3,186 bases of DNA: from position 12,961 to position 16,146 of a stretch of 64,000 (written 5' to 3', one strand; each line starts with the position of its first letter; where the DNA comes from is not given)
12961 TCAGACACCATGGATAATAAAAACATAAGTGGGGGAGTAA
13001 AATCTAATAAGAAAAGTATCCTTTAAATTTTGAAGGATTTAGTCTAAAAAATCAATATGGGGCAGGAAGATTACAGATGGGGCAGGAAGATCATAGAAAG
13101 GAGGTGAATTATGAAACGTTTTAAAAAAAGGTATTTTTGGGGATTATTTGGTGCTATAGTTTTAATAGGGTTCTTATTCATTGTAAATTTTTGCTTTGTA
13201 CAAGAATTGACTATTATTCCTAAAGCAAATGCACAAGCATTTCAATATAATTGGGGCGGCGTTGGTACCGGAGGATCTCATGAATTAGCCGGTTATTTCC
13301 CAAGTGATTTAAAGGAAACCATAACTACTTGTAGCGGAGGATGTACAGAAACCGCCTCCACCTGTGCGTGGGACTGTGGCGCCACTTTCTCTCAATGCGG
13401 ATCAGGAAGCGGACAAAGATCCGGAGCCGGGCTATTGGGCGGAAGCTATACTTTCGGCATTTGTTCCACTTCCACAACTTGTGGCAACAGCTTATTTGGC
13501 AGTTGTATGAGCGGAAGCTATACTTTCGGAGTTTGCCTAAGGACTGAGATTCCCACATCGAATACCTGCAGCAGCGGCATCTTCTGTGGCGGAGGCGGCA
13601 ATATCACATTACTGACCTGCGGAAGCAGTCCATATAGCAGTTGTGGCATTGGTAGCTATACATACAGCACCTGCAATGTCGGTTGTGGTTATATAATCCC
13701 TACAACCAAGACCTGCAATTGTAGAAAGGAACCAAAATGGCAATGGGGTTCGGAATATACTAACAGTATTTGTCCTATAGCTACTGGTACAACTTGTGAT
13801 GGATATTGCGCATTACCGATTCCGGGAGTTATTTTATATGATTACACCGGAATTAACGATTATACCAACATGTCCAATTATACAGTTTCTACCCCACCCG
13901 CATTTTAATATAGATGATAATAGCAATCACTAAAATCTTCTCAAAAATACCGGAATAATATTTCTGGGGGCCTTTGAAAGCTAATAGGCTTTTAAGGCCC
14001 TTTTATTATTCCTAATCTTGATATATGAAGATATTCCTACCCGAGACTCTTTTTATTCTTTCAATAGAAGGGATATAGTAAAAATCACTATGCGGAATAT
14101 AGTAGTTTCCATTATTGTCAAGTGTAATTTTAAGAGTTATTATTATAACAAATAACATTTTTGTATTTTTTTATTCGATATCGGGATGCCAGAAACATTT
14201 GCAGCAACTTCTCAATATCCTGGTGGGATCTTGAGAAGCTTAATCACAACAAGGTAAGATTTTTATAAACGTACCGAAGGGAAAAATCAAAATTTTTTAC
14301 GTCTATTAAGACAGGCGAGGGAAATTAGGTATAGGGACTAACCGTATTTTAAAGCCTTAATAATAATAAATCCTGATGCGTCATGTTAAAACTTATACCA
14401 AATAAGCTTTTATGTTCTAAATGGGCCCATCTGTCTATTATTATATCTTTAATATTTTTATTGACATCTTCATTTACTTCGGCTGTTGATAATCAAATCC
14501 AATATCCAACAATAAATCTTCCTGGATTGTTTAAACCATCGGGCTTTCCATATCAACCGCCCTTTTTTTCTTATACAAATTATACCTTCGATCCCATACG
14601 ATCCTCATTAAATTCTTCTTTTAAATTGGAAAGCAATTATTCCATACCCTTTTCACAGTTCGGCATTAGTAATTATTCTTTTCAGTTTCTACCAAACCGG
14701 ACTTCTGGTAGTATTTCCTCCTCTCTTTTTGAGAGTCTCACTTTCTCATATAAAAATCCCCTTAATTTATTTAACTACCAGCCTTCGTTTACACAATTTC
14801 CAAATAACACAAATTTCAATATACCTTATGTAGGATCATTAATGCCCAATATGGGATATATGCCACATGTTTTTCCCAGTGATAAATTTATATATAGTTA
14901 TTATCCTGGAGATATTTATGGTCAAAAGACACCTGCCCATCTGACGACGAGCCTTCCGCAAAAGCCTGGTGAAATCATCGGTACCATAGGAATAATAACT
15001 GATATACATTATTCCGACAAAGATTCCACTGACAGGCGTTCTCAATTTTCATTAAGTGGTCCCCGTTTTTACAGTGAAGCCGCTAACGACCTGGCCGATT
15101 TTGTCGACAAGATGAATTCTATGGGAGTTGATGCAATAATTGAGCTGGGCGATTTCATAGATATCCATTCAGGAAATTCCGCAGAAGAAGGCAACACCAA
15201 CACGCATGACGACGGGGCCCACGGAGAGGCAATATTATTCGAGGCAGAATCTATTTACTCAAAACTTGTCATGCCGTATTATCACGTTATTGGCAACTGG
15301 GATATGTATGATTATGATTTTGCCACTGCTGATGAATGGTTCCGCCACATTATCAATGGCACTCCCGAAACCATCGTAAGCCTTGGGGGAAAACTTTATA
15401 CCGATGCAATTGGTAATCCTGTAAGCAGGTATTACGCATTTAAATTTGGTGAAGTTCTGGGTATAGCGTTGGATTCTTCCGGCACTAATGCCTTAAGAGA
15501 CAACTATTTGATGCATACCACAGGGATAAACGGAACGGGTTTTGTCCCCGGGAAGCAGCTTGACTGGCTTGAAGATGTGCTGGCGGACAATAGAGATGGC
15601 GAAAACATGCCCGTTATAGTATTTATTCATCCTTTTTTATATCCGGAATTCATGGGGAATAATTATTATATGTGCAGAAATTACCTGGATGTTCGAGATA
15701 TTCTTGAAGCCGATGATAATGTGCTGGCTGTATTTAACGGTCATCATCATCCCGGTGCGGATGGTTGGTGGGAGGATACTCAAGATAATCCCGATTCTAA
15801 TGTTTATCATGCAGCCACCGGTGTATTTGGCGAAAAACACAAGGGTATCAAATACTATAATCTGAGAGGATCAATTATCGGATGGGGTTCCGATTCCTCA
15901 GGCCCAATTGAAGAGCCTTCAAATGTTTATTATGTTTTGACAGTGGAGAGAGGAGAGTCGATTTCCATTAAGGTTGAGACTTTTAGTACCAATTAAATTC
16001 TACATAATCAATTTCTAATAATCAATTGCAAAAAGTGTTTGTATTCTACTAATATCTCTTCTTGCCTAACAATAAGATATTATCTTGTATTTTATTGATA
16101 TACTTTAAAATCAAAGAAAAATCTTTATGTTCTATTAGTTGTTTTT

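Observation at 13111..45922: Shared aromatic/Pro/Gly/Asn-rich low-complexity module on at least eight unrelated secreted proteins: candidate undescribed surface-matrix or retention tag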

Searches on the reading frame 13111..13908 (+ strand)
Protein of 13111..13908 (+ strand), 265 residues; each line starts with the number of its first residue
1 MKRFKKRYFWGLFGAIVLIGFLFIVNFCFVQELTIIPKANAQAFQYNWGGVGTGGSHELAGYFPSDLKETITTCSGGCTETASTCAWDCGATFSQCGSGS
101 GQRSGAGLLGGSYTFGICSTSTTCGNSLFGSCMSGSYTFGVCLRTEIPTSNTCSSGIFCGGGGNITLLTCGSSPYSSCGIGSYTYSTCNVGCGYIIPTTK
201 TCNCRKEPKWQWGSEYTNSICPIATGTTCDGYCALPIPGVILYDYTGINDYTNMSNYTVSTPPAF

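Call 4: search_protein_families(library=pfam, proteins=[window:13111-13908:+], max_evalue=0.01)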
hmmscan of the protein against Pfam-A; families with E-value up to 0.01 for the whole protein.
window:13111-13908:+ (265 aa): 0 families

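Call 7: search_protein_families(library=ncbifam, proteins=[window:13111-13908:+], max_evalue=0.1)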
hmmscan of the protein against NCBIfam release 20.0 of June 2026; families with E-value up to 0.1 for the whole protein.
window:13111-13908:+ (265 aa): 0 families

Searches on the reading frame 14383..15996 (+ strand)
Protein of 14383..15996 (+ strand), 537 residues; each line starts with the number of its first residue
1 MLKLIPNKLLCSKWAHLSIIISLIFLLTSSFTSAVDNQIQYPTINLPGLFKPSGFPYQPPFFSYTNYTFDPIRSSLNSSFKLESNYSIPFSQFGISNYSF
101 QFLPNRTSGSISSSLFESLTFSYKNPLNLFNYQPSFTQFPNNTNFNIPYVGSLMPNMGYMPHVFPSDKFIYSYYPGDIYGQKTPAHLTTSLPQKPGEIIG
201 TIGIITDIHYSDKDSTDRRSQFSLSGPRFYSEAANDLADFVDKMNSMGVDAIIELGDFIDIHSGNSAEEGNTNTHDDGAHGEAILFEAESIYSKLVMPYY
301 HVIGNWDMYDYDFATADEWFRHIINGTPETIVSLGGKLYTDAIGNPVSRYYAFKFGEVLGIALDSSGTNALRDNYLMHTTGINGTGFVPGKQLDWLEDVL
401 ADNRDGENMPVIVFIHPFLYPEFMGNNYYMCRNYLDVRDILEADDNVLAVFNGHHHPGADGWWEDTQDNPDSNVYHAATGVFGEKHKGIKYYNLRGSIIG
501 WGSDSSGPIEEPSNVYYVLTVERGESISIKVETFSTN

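Call 4: search_protein_families(library=pfam, proteins=[window:14383-15996:+], max_evalue=0.01)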
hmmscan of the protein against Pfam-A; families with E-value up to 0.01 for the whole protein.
window:14383-15996:+ (537 aa): 0 families

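Call 7: search_protein_families(library=ncbifam, proteins=[window:14383-15996:+], max_evalue=0.1)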
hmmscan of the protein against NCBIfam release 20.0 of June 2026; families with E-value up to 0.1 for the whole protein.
window:14383-15996:+ (537 aa): 3 families
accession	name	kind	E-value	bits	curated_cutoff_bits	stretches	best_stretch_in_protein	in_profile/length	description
NF050112.1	PhdiestSpdARhizob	equivalog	3.5e-05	23.6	400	1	384-459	128-201/264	2', 3'cyclic nucleotide phosphodiesterase SpdA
TIGR03767.1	P_acnes_RR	hypoth_equivalog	6.3e-05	21.8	330.75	1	336-458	279-392/496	TIGR03767 family metallophosphoesterase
NF008359.0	PRK11148.1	equivalog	0.044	13.3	225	1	386-466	137-215/275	3',5'-cyclic-AMP phosphodiesterase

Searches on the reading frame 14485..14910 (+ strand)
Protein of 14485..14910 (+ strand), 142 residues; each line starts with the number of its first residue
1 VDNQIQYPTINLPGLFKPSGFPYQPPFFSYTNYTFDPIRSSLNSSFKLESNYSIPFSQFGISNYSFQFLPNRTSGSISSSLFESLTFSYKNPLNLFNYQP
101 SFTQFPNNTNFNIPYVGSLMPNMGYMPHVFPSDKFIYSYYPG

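Call 49: search_protein_families(library=pfam, proteins=[window:14485-14910:+], max_evalue=1)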
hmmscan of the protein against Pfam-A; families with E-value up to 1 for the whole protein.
window:14485-14910:+ (142 aa): 0 families
